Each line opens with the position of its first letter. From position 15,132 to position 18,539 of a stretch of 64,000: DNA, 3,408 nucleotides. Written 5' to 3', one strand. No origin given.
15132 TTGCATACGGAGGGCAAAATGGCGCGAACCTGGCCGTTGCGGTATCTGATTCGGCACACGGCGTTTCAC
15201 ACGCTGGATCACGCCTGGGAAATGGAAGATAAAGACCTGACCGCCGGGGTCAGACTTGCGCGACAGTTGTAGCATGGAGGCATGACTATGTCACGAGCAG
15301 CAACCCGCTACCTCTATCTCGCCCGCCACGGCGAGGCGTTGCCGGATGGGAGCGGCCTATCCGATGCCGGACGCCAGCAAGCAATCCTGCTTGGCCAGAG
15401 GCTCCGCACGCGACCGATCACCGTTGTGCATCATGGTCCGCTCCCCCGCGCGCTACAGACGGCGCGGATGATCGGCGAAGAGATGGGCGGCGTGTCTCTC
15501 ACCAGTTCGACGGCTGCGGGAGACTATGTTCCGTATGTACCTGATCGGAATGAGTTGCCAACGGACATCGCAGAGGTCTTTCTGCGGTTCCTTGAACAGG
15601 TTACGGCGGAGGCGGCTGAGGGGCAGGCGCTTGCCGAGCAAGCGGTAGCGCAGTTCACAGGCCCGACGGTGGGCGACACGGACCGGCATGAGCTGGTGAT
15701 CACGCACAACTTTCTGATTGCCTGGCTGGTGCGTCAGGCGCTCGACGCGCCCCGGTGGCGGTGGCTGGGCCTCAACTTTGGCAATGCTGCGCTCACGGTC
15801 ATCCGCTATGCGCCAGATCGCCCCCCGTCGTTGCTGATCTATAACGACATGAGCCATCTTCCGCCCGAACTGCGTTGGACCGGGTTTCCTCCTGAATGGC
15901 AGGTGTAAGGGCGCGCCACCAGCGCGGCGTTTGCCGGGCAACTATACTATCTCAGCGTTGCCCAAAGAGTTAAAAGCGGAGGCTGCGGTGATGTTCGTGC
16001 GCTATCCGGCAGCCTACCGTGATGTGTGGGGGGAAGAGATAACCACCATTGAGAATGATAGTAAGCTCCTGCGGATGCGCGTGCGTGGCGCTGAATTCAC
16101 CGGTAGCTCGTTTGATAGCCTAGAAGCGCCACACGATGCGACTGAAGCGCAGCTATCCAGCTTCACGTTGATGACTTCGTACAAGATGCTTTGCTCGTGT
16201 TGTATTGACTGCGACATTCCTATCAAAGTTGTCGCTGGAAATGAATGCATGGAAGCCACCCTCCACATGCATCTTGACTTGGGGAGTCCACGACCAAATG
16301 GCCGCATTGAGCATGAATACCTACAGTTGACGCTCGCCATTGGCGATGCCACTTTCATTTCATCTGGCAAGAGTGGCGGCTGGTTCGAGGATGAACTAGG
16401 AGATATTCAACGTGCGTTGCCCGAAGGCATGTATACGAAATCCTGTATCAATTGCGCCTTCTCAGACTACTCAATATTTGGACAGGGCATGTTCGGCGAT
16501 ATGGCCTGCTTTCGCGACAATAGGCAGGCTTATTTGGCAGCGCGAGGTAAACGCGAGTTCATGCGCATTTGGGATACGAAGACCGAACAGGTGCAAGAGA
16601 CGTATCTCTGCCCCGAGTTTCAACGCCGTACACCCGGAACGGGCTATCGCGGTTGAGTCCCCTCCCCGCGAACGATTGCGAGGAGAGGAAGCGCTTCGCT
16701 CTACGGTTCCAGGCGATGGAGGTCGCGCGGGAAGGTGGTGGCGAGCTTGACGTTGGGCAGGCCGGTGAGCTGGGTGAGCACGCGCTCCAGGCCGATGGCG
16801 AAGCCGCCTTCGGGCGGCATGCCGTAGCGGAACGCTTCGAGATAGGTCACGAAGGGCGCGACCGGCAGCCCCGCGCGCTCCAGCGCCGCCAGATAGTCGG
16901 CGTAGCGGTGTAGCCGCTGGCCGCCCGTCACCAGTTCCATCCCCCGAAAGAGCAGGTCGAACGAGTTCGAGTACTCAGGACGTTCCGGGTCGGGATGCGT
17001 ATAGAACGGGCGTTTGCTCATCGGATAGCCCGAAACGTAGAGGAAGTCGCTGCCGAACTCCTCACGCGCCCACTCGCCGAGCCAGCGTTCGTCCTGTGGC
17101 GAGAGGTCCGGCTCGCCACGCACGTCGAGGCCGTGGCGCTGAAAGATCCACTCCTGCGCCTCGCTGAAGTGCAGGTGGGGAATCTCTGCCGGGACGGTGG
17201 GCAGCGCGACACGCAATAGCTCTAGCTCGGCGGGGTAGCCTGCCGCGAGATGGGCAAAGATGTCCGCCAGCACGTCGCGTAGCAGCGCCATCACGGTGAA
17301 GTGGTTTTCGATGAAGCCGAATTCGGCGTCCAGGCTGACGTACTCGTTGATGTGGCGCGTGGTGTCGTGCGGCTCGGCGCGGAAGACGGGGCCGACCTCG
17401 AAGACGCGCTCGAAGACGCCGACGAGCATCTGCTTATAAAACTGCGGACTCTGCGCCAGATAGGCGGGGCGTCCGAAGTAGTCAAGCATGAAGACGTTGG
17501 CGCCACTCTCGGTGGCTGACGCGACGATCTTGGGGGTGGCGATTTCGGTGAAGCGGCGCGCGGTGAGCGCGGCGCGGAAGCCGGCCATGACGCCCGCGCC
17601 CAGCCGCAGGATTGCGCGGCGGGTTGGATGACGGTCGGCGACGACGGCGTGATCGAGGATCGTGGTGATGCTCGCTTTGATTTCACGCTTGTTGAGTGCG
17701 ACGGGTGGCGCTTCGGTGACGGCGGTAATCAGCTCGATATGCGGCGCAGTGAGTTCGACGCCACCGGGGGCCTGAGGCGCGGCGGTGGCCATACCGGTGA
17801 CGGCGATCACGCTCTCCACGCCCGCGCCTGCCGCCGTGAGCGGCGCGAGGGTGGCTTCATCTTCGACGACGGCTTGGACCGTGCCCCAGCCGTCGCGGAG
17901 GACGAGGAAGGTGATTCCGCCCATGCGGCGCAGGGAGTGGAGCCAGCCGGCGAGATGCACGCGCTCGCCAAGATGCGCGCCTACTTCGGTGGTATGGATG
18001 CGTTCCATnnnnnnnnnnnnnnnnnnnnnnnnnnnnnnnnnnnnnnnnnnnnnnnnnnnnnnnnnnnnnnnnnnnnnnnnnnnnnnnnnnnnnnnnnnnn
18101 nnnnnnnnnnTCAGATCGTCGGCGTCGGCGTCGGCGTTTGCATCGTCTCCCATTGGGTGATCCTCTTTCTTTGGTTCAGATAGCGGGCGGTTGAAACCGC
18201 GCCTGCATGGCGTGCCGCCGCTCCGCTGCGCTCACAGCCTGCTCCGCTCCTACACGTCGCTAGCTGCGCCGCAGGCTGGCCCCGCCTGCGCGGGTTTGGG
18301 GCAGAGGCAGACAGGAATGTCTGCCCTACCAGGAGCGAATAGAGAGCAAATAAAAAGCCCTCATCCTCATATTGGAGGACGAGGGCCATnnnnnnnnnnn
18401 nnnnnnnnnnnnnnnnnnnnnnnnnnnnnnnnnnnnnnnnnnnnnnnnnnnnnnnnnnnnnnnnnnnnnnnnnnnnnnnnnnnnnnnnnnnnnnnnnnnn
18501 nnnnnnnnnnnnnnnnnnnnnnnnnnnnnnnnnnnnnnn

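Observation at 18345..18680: Canonical Asp-specific T-box riboswitch controlling a type-2 aspS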

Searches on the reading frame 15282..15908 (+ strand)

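Call 6: search_protein_families(library=ncbifam, proteins=[window:15282-15908:+])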
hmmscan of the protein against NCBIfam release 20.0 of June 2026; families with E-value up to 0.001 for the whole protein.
window:15282-15908:+ (208 aa): 7 families
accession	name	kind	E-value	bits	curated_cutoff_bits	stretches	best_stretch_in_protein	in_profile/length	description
NF005567.0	PRK07238.1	equivalog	9e-11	41.7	326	1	24-193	202-377/378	bifunctional RNase H/acid phosphatase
TIGR03848.1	MSMEG_4193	subfamily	1.8e-08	34.1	203.85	1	22-69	23-70/204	MSMEG_4193 family putative phosphomutase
TIGR03162.1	ribazole_cobC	equivalog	1.8e-07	30.8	162.9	1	25-174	23-176/176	alpha-ribazole phosphatase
NF038349.1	dPGM_arch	equivalog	4.8e-06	26.6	225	1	25-176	25-171/194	2,3-diphosphoglycerate-dependent phosphoglycerate mutase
NF045917.1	PhserinePhPspA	equivalog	2.4e-05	24.1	350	1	25-68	27-70/211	phosphoserine phosphatase PspA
TIGR00249.1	sixA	equivalog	0.00033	20.5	74.5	1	11-77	3-78/154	phosphohistidine phosphatase SixA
NF002901.0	PRK03482.1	equivalog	0.00047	19.8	261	0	23-69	25-71/215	2,3-diphosphoglycerate-dependent phosphoglycerate mutase GpmB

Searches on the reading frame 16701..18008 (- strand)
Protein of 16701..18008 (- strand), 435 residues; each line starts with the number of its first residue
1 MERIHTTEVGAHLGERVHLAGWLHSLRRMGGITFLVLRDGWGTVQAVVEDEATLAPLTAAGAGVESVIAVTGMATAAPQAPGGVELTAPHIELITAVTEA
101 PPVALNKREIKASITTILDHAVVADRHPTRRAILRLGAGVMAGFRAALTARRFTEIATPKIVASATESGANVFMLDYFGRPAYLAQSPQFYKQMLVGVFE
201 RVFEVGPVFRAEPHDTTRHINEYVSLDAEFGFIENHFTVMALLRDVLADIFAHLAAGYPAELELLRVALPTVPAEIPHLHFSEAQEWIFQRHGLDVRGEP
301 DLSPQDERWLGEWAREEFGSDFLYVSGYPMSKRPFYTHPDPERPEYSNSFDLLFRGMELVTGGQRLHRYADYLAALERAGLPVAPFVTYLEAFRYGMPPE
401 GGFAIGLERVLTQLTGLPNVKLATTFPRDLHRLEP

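Call 6: search_protein_families(library=ncbifam, proteins=[window:16701-18008:-])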
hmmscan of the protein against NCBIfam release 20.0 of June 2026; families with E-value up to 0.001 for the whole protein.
window:16701-18008:- (435 aa): 16 families
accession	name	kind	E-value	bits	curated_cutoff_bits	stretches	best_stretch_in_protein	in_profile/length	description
NF003483.0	PRK05159.1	equivalog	2.1e-156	521.2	353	1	2-435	4-438/438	aspartate--tRNA(Asn) ligase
TIGR00458.1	aspS_nondisc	equivalog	2.1e-111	372.9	368.4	1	14-435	12-428/428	aspartate--tRNA(Asn) ligase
NF003037.0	PRK03932.1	equivalog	7.4e-61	206.5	414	1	6-434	8-450/451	asparagine--tRNA ligase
TIGR00457.1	asnS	equivalog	1.2e-56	192.5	342.6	1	9-434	11-454/455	asparagine--tRNA ligase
NF001750.0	PRK00476.1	equivalog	5.7e-46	157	443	2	11-255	15-266/590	aspartate--tRNA ligase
TIGR00459.1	aspS_bact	equivalog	5.4e-39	134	373.85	2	11-285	13-278/586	aspartate--tRNA ligase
NF005052.0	PRK06462.1-1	equivalog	3e-36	125.2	368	1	93-428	8-345/353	asparagine synthetase A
NF001756.1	PRK00484.1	subfamily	3.3e-26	92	468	2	10-254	47-290/488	lysine--tRNA ligase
NF009460.0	PRK12820.1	equivalog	2.1e-24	85.6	1379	2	11-252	32-292/723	bifunctional aspartyl-tRNA synthetase/aspartyl/glutamyl-tRNA amidotransferase subunit C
TIGR00499.1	lysS_bact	equivalog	8e-22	77.5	427.6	2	14-254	53-293/496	lysine--tRNA ligase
NF005054.0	PRK06462.1-4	equivalog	7.7e-21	74.5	309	1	132-428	23-310/318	asparagine synthetase A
NF002821.0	PRK02983.1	equivalog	3e-20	71.9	742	2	9-232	654-878/1102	bifunctional lysylphosphatidylglycerol synthetase/lysine--tRNA ligase LysX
TIGR00462.1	genX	equivalog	4.1e-12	46.2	286.9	1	138-421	5-299/304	EF-P lysine aminoacylase EpmA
NF009101.0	PRK12445.1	subfamily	1.8e-10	40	1026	1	130-235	180-287/505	lysine--tRNA ligase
NF006828.0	PRK09350.1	equivalog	2.6e-07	30.2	264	0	336-427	222-321/325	elongation factor P--(R)-beta-lysine ligase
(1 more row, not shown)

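Call 10: find_encoding_contigs(protein=window:16701-18008:-, flank=3000, max_places=6)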
Protein window:16701-18008:- (435 aa): 1 contig read that carries it; 1 place shown.
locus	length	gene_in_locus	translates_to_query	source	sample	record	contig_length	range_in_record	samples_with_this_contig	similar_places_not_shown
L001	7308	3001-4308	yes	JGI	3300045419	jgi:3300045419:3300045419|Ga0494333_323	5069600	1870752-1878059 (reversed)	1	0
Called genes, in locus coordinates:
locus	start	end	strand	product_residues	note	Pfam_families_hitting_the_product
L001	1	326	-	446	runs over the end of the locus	-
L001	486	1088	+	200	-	-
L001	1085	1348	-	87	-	PF15919:HicB_lk_antitox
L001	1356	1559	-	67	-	PF07927:HicA_toxin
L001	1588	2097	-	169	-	-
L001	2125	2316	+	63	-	-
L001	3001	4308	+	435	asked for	PF01336:tRNA_anti-codon, PF00152:tRNA-synt_2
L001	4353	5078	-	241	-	PF19822:DUF6304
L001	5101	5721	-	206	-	PF00300:His_Phos_1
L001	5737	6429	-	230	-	-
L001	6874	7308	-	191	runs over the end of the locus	PF00210:Ferritin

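Call 11: find_homologous_proteins(query=window:16704-18008:-, max_evalue=1e-50)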
Query window:16704-18008:- (435 aa): 7999 proteins with E <= 1e-50 among 8000 candidates; the best 120 are listed.
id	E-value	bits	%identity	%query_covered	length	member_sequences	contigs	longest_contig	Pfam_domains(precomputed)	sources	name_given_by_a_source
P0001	4.5e-290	980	100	100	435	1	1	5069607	PF01336.32,PF00152.26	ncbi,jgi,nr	ncbi:MAG: nondiscriminating aspartyl-tRNA synthetase [Ktedonobacterales bacterium]|jgi:nondiscrimina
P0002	2.3e-230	783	79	100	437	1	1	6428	PF01336.32,PF00152.26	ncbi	-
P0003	2.3e-229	780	78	100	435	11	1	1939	PF01336.32,PF00152.26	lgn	-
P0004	3.1e-229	780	79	100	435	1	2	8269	PF01336.32,PF00152.26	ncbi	ncbi:MAG: aspartate--tRNA(Asn) ligase [Ktedonobacteraceae bacterium]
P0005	4.0e-229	779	77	100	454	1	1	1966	PF01336.32,PF00152.26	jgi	jgi:nondiscriminating aspartyl-tRNA synthetase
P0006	5.9e-229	779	79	100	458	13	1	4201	PF01336.32,PF00152.26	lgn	-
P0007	1.7e-228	777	78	100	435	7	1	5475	PF01336.32,PF00152.26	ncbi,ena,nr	ncbi:MAG TPA: aspartate--tRNA(Asn) ligase [Ktedonobacteraceae bacterium]|nr:aspartate--tRNA(Asn) lig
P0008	4.8e-228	776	77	100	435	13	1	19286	PF01336.32,PF00152.26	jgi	jgi:nondiscriminating aspartyl-tRNA synthetase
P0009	6.3e-228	775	78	100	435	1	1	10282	PF01336.32,PF00152.26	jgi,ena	-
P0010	1.1e-227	774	77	100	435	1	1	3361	PF01336.32,PF00152.26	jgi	jgi:nondiscriminating aspartyl-tRNA synthetase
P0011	1.3e-227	774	78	100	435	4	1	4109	PF01336.32,PF00152.26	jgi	jgi:nondiscriminating aspartyl-tRNA synthetase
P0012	1.6e-227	774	78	100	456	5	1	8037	PF01336.32,PF00152.26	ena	-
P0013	2.8e-227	773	78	100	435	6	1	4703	PF01336.32,PF00152.26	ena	-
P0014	3.5e-227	773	78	100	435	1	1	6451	PF01336.32,PF00152.26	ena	-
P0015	5.3e-227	772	77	100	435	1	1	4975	PF01336.32,PF00152.26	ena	-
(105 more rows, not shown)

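Call 13: find_related_loci(query=A1, collection=genome_contigs, flank=3000)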
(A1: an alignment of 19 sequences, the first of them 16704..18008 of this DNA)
Query A1 (435 aa) in genome_contigs; peptide patterns used: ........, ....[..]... (x = any residue, [..] = any of these).
599 stretches matched a pattern (row limit reached: there are more); 549 encode a relative of the query (tblastn E <= 1e-3); the best 80 are kept; 80 distinct loci.
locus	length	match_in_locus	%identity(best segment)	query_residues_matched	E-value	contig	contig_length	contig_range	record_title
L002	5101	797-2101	79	1-435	0e+0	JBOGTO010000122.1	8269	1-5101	MAG: Ktedonobacteraceae bacterium isolate TC-B4_metabat2.bin.17 k127_52982, whole genome shotgun sequence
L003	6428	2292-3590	79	3-435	0e+0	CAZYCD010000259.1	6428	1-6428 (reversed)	MAG TPA_asm: uncultured Micromonosporaceae bacterium isolate SRP272529_co2_304 genome assembly, contig: NODE_23143_lengt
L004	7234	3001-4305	76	1-435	0e+0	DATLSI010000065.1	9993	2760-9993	MAG TPA_asm: Ktedonobacteraceae bacterium isolate SMAG_U13926 k141_376726, whole genome shotgun sequence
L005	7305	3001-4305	76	1-435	0e+0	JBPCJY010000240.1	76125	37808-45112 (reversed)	MAG: Ktedonobacteraceae bacterium isolate TH_ant_mag_38 S1Ck127_5684339_flag_1_multi_28.0000_len_76125, whole genome sho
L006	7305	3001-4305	75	1-435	0e+0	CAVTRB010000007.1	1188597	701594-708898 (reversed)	MAG: uncultured Chloroflexia bacterium isolate MFD09603.bin.1.156 genome assembly, contig: contig_9631, whole genome sho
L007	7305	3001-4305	75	1-435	0e+0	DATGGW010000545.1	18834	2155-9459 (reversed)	MAG TPA_asm: Ktedonobacteraceae bacterium isolate SMAG_U9764 k141_1064390, whole genome shotgun sequence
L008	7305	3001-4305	75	1-435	0e+0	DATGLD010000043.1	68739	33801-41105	MAG TPA_asm: Ktedonobacteraceae bacterium isolate SMAG_U9877 k141_279843, whole genome shotgun sequence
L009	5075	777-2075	75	3-435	0e+0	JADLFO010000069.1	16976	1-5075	MAG: Caldilineaceae bacterium isolate SJ384 c_000000171794, whole genome shotgun sequence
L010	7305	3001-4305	74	1-435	0e+0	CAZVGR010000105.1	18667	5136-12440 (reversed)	MAG TPA_asm: uncultured Anaerolinea sp. isolate SRP304446_co1_50 genome assembly, contig: NODE_2081_length_18667_cov_16.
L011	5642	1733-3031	73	1-435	0e+0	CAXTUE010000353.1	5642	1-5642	MAG TPA_asm: uncultured Ktedonobacteraceae bacterium isolate public_SRR14721957_metawrap_bin.2 genome assembly, contig:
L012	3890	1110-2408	74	1-435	0e+0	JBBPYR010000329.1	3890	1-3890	MAG: Ktedonobacterales bacterium isolate bin.194 bin.194_S3Ck141_520733_length_3890_cov_23.0000, whole genome shotgun se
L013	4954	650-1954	74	1-435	0e+0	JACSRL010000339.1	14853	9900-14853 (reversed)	MAG: Anaerolinea sp. isolate CH3 contig-70_5029, whole genome shotgun sequence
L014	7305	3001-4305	74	1-435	0e+0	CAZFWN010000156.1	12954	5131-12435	MAG TPA_asm: uncultured Ktedonobacterales bacterium isolate SRP272529_co1_230 genome assembly, contig: NODE_8581_length_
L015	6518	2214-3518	74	1-435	0e+0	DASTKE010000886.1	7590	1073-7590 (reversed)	MAG TPA_asm: Ktedonobacteraceae bacterium isolate SMAG_U1933 k141_1213058, whole genome shotgun sequence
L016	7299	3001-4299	73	1-435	0e+0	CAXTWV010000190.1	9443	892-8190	MAG TPA_asm: uncultured Ktedonobacteraceae bacterium isolate public_SRR14722087_metawrap_bin.1 genome assembly, contig:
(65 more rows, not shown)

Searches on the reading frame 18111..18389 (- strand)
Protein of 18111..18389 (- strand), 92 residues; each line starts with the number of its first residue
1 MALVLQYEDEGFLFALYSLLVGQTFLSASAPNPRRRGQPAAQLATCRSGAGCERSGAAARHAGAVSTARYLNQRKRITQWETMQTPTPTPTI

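Call 6: search_protein_families(library=ncbifam, proteins=[window:18111-18389:-])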
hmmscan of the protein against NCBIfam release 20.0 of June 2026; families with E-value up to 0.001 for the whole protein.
window:18111-18389:- (92 aa): 0 families
